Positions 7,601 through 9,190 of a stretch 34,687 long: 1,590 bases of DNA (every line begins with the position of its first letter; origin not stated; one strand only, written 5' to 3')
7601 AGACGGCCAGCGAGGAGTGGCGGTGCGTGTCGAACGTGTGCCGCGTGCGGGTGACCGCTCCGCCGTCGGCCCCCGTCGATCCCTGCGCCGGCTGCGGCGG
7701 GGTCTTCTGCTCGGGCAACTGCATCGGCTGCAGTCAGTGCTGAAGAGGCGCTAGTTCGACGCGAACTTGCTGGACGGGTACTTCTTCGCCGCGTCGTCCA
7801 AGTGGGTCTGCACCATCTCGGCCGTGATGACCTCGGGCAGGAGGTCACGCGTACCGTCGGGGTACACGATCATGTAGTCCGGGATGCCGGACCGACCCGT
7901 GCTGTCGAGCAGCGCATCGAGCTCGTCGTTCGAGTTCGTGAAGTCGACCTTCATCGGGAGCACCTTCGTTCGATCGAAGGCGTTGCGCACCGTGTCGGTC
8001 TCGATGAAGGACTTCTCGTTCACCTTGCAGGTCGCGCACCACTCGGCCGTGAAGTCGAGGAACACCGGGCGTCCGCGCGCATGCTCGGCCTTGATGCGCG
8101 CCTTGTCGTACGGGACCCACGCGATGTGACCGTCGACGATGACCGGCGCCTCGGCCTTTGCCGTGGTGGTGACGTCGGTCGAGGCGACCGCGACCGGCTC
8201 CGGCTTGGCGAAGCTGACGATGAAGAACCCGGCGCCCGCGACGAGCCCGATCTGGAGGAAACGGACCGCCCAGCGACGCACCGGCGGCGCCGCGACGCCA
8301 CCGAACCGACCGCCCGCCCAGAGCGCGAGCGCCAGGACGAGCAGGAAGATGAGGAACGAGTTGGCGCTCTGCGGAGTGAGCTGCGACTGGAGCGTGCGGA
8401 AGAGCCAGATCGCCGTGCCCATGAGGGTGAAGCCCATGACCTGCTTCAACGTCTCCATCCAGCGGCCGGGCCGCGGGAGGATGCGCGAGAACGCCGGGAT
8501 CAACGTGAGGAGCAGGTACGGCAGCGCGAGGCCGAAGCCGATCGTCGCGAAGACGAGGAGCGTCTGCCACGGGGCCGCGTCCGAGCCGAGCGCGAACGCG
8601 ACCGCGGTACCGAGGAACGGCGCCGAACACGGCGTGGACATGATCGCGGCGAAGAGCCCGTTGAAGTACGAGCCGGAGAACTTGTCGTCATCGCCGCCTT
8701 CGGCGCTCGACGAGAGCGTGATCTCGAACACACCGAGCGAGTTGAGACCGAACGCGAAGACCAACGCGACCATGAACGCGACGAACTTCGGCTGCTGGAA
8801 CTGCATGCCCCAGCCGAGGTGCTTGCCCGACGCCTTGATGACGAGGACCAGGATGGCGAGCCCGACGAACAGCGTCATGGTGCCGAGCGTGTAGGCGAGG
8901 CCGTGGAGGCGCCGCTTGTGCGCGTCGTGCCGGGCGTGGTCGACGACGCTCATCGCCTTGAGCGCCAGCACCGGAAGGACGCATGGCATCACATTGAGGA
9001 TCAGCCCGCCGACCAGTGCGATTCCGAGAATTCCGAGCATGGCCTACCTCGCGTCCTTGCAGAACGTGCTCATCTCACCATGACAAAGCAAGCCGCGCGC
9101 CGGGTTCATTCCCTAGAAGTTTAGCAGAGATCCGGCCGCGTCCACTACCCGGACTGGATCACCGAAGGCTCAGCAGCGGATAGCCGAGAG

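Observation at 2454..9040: Translationally coupled cassette of exported Cys-rich proteins facing a short DsbD-type reductase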

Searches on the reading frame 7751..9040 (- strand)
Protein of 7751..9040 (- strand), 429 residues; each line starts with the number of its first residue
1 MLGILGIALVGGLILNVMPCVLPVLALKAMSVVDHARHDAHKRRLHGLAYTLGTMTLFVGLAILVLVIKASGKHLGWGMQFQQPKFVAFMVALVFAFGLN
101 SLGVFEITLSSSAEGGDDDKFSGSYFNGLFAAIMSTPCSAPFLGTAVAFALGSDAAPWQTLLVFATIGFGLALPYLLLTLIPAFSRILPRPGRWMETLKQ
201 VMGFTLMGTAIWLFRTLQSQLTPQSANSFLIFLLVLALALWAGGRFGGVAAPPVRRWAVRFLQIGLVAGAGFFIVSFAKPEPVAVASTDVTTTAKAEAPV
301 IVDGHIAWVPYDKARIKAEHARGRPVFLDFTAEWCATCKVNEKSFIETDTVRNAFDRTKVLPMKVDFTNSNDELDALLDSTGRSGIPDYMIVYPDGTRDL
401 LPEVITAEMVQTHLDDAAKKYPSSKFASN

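Call 5: search_protein_families(library=pfam, proteins=[window:7751-9040:-], max_evalue=0.01)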
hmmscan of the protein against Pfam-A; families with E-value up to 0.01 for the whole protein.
window:7751-9040:- (429 aa): 5 families
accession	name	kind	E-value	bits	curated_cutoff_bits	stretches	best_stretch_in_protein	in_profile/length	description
PF02683.22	DsbD_TM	-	1.1e-18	67.8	27.1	1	3-215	3-216/219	Cytochrome C biogenesis protein transmembrane domain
PF13899.12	Thioredoxin_7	-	2.7e-15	56.7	27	1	311-394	6-83/83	Thioredoxin-like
PF03190.21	Thioredox_DsbH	-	0.00016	22.1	27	1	305-372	19-85/163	Protein of unknown function, DUF255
PF00085.26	Thioredoxin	-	0.001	19.5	23.5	1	324-373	19-64/103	Thioredoxin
PF13098.12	Thioredoxin_2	-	0.0024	18.6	27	1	322-397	4-85/104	Thioredoxin-like domain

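Call 6: search_protein_families(library=ncbifam, proteins=[window:7751-9040:-], max_evalue=0.01)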
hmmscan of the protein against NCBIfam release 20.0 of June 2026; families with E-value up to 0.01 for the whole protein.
window:7751-9040:- (429 aa): 5 families
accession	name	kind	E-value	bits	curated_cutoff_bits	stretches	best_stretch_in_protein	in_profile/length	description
NF001419.0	PRK00293.1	subfamily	5.1e-38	131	330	1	7-398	174-550/574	protein-disulfide reductase DsbD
NF045694.1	seleno_TsoB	exception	4.6e-34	117.4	805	1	4-396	185-547/572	rhodanese/DsbD fusion-like selenoprotein TsoB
NF040495.1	tranport_ArsG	equivalog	4e-08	32.9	200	1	7-210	9-210/225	aromatic aminobenezylarsenical efflux permease ArsG family transporter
NF043050.1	DisulfRedDsbH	equivalog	0.00014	21.9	190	1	286-373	23-109/166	disulfide reductase DsbH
TIGR01068.1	thioredoxin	equivalog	0.0012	19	96.8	1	317-349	7-40/101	thioredoxin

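Call 13: find_related_loci(query=window:7751-9040:-, collection=genome_contigs, flank=10000)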
Query window:7751-9040:- (429 aa) in genome_contigs; peptide patterns used: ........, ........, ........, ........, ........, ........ (x = any residue, [..] = any of these).
600 stretches matched a pattern (row limit reached: there are more); 460 encode a relative of the query (tblastn E <= 1e-3); the best 80 are kept; 80 distinct loci.
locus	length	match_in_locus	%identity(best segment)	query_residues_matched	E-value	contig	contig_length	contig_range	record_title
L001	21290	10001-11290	69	1-429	0e+0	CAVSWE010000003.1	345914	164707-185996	MAG: uncultured delta proteobacterium isolate MFD05705.bin.2.131 genome assembly, contig: contig_23054, whole genome sho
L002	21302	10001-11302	68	1-429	0e+0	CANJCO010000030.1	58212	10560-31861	MAG: Myxococcales bacterium isolate RH-23may17-1049 genome assembly, contig: RH-23may17-C3721, whole genome shotgun sequ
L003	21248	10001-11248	69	16-429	0e+0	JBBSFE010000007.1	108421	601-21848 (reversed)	MAG: Polyangiales bacterium isolate LS1_sbin.79 LS1_sbin.79_K_559394_L_108421_cov_14.5234, whole genome shotgun sequence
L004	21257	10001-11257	70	16-429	0e+0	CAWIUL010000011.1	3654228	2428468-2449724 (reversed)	MAG: uncultured delta proteobacterium isolate MFD01872.bin.1.328 genome assembly, contig: contig_37708, whole genome sho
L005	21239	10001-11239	70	16-429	0e+0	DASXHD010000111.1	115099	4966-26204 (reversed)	MAG TPA_asm: Polyangiaceae bacterium isolate SMAG_U5184 k141_369869, whole genome shotgun sequence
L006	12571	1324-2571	55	1-424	5e-148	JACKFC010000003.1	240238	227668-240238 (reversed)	MAG: Deltaproteobacteria bacterium isolate HK-STAS-MYXO-50 HK-STAS-MYXO-50_3, whole genome shotgun sequence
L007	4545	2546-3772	53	8-424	3e-145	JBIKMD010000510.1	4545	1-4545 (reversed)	MAG: Myxococcota bacterium isolate ME2014-08-29_3300036719_group5_bin99 Rohwer_bin1501_scaffold_40926_c1, whole genome s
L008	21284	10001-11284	53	5-429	1e-144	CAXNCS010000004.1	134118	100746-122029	MAG: Myxococcota bacterium isolate MiH-14oct19-125 genome assembly, contig: MiH-14oct19-C99, whole genome shotgun sequen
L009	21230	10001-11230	53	16-429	1e-136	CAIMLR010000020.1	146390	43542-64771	MAG: uncultured Myxococcales bacterium isolate A14_bin-1730 genome assembly, contig: bin-1730:20/50, whole genome shotgu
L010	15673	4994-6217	53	16-429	7e-136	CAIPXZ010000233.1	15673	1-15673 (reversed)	MAG: uncultured Myxococcales bacterium isolate YR2_bin-0002 genome assembly, contig: bin-0002:233/806, whole genome shot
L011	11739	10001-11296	53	1-425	8e-136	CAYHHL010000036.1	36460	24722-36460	MAG TPA_asm: uncultured Enterobacteriaceae bacterium isolate ERP119702_co1_145 genome assembly, contig: NODE_1007_length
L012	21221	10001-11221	53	16-429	5e-135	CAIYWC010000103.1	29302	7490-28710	MAG: uncultured Myxococcales bacterium isolate AlinenLipids_bin-2060 genome assembly, contig: bin-2060:103/236, whole ge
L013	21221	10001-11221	53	16-425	6e-135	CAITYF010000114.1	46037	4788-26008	MAG: uncultured Myxococcales bacterium isolate Ja1_bin-0143 genome assembly, contig: bin-0143:114/272, whole genome shot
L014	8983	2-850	68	147-429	1e-130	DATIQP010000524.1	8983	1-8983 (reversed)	MAG TPA_asm: Polyangiaceae bacterium isolate SMAG_U15880 k141_113460, whole genome shotgun sequence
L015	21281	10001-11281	48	4-427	2e-130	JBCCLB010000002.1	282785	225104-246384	MAG: Myxococcota bacterium isolate P01_C01_bin.17 k141_35955_length_282785_cov_22.5043, whole genome shotgun sequence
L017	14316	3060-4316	52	1-427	2e-137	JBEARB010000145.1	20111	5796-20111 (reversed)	MAG: Pseudomonadota bacterium isolate muddycreek_2019_sw_WHONDRS-S19S_0082_B_bin.95 scaffold_712451, whole genome shotgu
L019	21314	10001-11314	40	1-420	3e-87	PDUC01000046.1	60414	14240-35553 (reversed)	MAG: Acidobacteria bacterium isolate DOLJORAL78_46_51 DolJOral78_scaffold_467, whole genome shotgun sequence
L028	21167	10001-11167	40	11-415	2e-81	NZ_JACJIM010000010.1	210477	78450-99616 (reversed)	Methylobacterium fujisawaense strain DSM 5686 Ga0373204_10, whole genome shotgun sequence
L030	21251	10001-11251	38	1-419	4e-81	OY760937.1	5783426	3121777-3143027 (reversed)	MAG: Verrucomicrobiae bacterium isolate 066a7682-a1ac-48de-8761-1470dc9e5c3e genome assembly, chromosome: 1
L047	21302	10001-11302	61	1-428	6e-171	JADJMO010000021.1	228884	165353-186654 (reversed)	MAG: Myxococcales bacterium isolate EsbW_18-Q3-R4-48_BATAC.438 tig00010054-10-2285500, whole genome shotgun sequence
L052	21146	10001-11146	37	18-419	8e-74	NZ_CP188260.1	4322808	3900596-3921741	Rhodanobacter sp. Col0626 chromosome, complete genome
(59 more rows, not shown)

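Call 30: search_protein_families(library=pfam, proteins=[L009:9046-9738:-, L009:6977-8938:-, L006:2617-4038:-, L006:4075-5703:-, L009:5635-7194:-, L008:12333-14177:-, L015:11429-12589:-, L047:9238-9948:-, L047:11409-12392:+, L001:8652-9143:+], max_evalue=0.001)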
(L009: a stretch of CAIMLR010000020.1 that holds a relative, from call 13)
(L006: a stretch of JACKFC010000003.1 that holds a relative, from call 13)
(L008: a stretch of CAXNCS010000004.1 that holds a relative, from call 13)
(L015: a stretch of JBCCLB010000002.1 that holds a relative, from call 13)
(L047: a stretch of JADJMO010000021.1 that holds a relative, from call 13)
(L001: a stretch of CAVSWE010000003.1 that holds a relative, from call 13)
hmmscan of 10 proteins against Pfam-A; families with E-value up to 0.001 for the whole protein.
L009:9046-9738:- (230 aa): 1 family
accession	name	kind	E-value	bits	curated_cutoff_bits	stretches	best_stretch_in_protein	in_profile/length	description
PF01066.26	CDP-OH_P_transf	-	6.5e-40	137.4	22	1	26-203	1-150/152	CDP-alcohol phosphatidyltransferase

L009:6977-8938:- (653 aa): 3 families
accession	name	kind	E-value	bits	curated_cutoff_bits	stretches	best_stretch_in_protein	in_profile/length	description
PF13646.12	HEAT_2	-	7.9e-11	42.5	27.7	1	349-426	5-83/88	HEAT repeats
PF03411.18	Peptidase_M74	-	2e-09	37.8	25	1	119-320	1-190/240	Penicillin-insensitive murein endopeptidase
PF02985.28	HEAT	-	4.4e-06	26.9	23.5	0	379-400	5-26/31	HEAT repeat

L006:2617-4038:- (473 aa): 2 families
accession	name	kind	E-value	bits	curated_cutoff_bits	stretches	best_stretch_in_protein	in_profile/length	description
PF00091.31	Tubulin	-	1.7e-49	169.2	33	1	17-176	2-189/190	Tubulin/FtsZ family, GTPase domain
PF12327.13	FtsZ_C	-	2.5e-32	111.5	27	1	225-319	1-94/95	FtsZ family, C-terminal domain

L006:4075-5703:- (542 aa): 6 families
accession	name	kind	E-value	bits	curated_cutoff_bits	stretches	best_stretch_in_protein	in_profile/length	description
PF14450.12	FtsA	-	3.1e-48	163.7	31.8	2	328-495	1-127/127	Cell division protein FtsA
PF02491.25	SHS2_FTSA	-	4.1e-29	101.2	25.4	1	206-283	1-79/79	SHS2 domain inserted in FTSA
PF06723.19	MreB_Mbl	-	4.7e-16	59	27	1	291-473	111-304/327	MreB/Mbl protein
PF11104.14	PilM_2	-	1.6e-07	31.1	27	1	280-381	129-236/340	Type IV pilus assembly protein PilM;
PF06277.17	EutA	-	3.5e-06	26.6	27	1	321-364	139-182/475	Ethanolamine utilisation protein EutA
PF00012.26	HSP70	-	0.00015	20.6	20.6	1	290-342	150-203/599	Hsp70 protein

L009:5635-7194:- (519 aa): 2 families
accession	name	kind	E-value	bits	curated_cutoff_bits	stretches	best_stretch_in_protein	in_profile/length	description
PF00557.29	Peptidase_M24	-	1e-36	127.2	23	1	250-504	2-206/208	Metallopeptidase family M24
PF21216.2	PepQ_N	-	1.1e-26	94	27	1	90-236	2-150/152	Xaa-Pro dipeptidase, N-terminal domain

L008:12333-14177:- (614 aa): 2 families
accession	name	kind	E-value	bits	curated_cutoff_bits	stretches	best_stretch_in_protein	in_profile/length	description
PF00526.23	Dicty_CTDC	-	5.9e-23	80.8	27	2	362-382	1-22/24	Dictyostelium (slime mold) repeat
PF01551.29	Peptidase_M23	-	6.2e-10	39.6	28.7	1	113-203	2-89/96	Peptidase family M23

L015:11429-12589:- (386 aa): 0 families

L047:9238-9948:- (236 aa): 0 families

L047:11409-12392:+ (327 aa): 2 families
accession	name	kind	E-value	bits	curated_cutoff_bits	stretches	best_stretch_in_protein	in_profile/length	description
PF00586.29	AIRS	-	2.9e-25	89.3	24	1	23-134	2-112/112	AIR synthase related protein, N-terminal domain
PF02769.27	AIRS_C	-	3.4e-15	57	23.1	1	146-320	1-152/156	AIR synthase related protein, C-terminal domain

L001:8652-9143:+ (163 aa): 0 families

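Call 43: search_solved_structures(query=window:7751-9040:-, max_evalue=0.001)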
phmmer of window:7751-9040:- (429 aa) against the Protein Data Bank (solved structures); distinct sequences matched with E-value up to 0.001: 13.
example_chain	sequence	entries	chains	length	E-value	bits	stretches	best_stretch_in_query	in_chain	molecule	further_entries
6dnl_A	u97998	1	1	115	6.1e-07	31.6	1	319-399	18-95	Thiol:disulfide interchange protein DsbD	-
6dnu_A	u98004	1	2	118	6.4e-07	31.6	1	319-399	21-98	Thiol:disulfide interchange protein DsbD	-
4ip1_A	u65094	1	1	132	3.9e-06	29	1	319-403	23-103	Thiol:disulfide interchange protein DsbD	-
2fwe_A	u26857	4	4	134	5.1e-06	28.6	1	319-403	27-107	Thiol:disulfide interchange protein dsbD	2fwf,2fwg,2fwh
1uc7_A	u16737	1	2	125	5.2e-06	28.6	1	319-403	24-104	Thiol:disulfide interchange protein dsbD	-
4ip6_A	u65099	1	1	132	5.8e-06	28.4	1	319-403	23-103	Thiol:disulfide interchange protein DsbD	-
6i19_A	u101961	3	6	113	1e-05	27.6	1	300-398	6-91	Thioredoxin H-type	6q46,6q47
1ep7_A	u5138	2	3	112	1.1e-05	27.5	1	300-398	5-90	THIOREDOXIN CH1, H-TYPE | THIOREDOXIN H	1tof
7aye_B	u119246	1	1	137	1.4e-05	27.1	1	320-403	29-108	Thiol:disulfide interchange protein DsbD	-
1vrs_D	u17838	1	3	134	0.00012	24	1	319-403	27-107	Thiol:disulfide interchange protein dsbD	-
1ep8_A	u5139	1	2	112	0.00014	23.9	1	300-398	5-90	THIOREDOXIN CH1, H-TYPE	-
6q6u_A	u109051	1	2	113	0.00025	23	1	300-398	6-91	Thioredoxin H-type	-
6q6t_A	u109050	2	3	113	0.00026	23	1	300-398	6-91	Thioredoxin H-type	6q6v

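Call 50: search_protein_families(library=pfam, proteins=[L028:9005-11167:+, L052:8852-11146:+, L019:9044-11314:+, L030:9089-11251:+, L017:2289-4352:+], max_evalue=0.001)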
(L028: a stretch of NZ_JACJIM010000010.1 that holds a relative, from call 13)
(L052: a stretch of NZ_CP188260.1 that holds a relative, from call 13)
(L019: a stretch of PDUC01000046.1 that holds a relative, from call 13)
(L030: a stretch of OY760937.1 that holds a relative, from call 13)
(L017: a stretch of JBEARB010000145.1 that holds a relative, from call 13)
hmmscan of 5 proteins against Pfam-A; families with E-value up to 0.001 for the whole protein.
L028:9005-11167:+ (721 aa): 3 families
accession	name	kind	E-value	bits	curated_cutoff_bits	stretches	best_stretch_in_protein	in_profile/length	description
PF11412.14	DsbD_N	-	1.2e-24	87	25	1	55-170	8-117/119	Thiol:disulfide interchange protein DsbD, N-terminal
PF02683.22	DsbD_TM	-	1.8e-14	54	27.1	1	328-537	5-215/219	Cytochrome C biogenesis protein transmembrane domain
PF13899.12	Thioredoxin_7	-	1.4e-12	48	27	1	620-699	8-82/83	Thioredoxin-like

L052:8852-11146:+ (765 aa): 3 families
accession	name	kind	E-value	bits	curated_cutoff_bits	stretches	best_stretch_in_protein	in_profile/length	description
PF11412.14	DsbD_N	-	1.7e-60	202.7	25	2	220-334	4-117/119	Thiol:disulfide interchange protein DsbD, N-terminal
PF02683.22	DsbD_TM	-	7.2e-19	68.4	27.1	1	369-580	3-215/219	Cytochrome C biogenesis protein transmembrane domain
PF13899.12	Thioredoxin_7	-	1.1e-13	51.6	27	1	657-738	6-82/83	Thioredoxin-like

L019:9044-11314:+ (757 aa): 6 families
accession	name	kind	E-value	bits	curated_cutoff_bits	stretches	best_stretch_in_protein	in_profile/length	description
PF02683.22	DsbD_TM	-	1.8e-22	80.2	27.1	1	323-537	3-218/219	Cytochrome C biogenesis protein transmembrane domain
PF11412.14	DsbD_N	-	1.2e-15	58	25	1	60-168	16-117/119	Thiol:disulfide interchange protein DsbD, N-terminal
PF13899.12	Thioredoxin_7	-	1.3e-14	54.5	27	1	645-730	2-82/83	Thioredoxin-like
PF03190.21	Thioredox_DsbH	-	1.2e-06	29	27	1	639-718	16-93/163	Protein of unknown function, DUF255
PF13098.12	Thioredoxin_2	-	1.9e-05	25.4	27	1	659-735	4-87/104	Thioredoxin-like domain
PF00085.26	Thioredoxin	-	8.8e-05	22.9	23.5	1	657-710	15-64/103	Thioredoxin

L030:9089-11251:+ (721 aa): 5 families
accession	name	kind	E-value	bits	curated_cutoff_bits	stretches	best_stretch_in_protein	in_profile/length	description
PF11412.14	DsbD_N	-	9.8e-21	74.4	25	1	38-152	5-115/119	Thiol:disulfide interchange protein DsbD, N-terminal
PF02683.22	DsbD_TM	-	1.1e-20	74.4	27.1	1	308-522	3-216/219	Cytochrome C biogenesis protein transmembrane domain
PF13899.12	Thioredoxin_7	-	6.3e-17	61.9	27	1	607-693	1-82/83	Thioredoxin-like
PF03190.21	Thioredox_DsbH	-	8.9e-06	26.2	27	1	602-656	16-70/163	Protein of unknown function, DUF255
PF13098.12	Thioredoxin_2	-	7.4e-05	23.5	27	1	619-695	1-85/104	Thioredoxin-like domain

L017:2289-4352:+ (687 aa): 4 families
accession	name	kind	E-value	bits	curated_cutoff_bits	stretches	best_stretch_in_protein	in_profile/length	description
PF02683.22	DsbD_TM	-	2.9e-18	66.4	27.1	1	263-471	6-216/219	Cytochrome C biogenesis protein transmembrane domain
PF13899.12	Thioredoxin_7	-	1.8e-13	50.9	27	1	564-643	9-83/83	Thioredoxin-like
PF00085.26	Thioredoxin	-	0.00016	22.1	23.5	0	571-642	17-80/103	Thioredoxin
PF13098.12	Thioredoxin_2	-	0.00056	20.6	27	1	570-646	3-85/104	Thioredoxin-like domain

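Call 70: search_protein_families(library=pfam, proteins=[L015:11429-12589:-], max_evalue=5)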
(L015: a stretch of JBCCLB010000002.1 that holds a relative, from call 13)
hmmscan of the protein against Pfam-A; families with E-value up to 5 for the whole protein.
L015:11429-12589:- (386 aa): 0 families
